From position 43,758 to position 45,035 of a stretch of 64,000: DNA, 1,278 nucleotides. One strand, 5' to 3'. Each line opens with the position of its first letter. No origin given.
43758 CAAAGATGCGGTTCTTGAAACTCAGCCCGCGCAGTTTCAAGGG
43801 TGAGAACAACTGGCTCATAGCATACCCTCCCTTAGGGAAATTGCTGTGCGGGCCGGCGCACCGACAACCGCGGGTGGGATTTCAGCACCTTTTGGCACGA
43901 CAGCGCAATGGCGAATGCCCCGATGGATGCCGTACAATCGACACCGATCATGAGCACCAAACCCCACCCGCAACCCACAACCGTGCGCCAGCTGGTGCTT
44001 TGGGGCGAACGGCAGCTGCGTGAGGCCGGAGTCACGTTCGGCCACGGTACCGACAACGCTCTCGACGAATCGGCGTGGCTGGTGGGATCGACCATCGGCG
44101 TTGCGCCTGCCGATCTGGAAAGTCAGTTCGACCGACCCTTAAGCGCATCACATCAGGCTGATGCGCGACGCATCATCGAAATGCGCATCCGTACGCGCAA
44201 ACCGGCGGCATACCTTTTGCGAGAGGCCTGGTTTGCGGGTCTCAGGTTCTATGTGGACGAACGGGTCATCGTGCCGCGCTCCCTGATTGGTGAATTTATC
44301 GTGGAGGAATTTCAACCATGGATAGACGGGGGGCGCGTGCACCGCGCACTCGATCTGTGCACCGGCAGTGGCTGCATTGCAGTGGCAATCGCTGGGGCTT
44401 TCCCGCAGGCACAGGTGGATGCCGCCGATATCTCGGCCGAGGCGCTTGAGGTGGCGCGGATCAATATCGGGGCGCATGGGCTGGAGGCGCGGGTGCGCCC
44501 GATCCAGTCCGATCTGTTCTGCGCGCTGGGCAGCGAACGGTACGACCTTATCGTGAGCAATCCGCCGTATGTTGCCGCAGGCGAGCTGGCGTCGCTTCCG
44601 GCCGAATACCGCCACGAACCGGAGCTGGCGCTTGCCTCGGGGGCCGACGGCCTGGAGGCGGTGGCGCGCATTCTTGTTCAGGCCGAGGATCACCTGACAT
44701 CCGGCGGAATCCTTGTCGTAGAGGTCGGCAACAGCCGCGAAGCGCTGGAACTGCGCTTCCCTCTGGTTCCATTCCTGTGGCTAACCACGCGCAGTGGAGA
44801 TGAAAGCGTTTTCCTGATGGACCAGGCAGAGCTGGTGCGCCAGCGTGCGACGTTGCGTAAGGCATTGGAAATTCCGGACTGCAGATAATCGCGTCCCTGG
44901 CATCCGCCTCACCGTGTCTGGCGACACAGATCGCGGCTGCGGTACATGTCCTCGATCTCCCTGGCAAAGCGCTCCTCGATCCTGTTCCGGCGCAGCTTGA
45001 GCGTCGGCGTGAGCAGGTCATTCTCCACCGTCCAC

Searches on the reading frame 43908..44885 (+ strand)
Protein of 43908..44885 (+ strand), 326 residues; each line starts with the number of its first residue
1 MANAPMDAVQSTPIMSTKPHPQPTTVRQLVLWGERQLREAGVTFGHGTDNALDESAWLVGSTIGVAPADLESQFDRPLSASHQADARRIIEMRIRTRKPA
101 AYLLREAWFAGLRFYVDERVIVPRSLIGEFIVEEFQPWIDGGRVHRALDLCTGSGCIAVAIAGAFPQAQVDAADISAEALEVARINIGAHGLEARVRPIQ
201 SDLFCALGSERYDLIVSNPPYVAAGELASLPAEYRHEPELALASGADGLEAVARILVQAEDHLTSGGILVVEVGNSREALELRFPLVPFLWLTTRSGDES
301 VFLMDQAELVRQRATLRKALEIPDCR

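Call 9: search_protein_families(library=pfam, proteins=[window:43908-44885:+], max_evalue=0.001)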
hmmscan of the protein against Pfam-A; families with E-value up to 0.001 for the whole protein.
window:43908-44885:+ (326 aa): 8 families
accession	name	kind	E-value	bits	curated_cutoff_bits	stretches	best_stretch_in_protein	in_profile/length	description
PF05175.20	MTS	-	1.4e-17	64.3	23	1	144-225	32-112/170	Methyltransferase small domain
PF13847.12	Methyltransf_31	-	9.9e-09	35.5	27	1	146-275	6-113/145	Methyltransferase domain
PF13649.12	Methyltransf_25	-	3.6e-08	34.4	27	1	148-218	2-71/97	Methyltransferase domain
PF17827.6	PrmC_N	-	1.1e-05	26.4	23.4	1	28-104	1-70/71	PrmC N-terminal domain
PF08242.18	Methyltransf_12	-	2.1e-05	25.6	30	1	148-218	1-72/98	Methyltransferase domain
PF06325.19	PrmA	-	0.00013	22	22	1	146-218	164-233/296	Ribosomal protein L11 methyltransferase (PrmA)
PF01170.24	UPF0020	-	0.0002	21.6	22.3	1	166-222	75-132/197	RMKL-like, methyltransferase domain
PF09445.16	Methyltransf_15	-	0.00083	19.4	22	0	146-220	3-80/165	RNA cap guanine-N2 methyltransferase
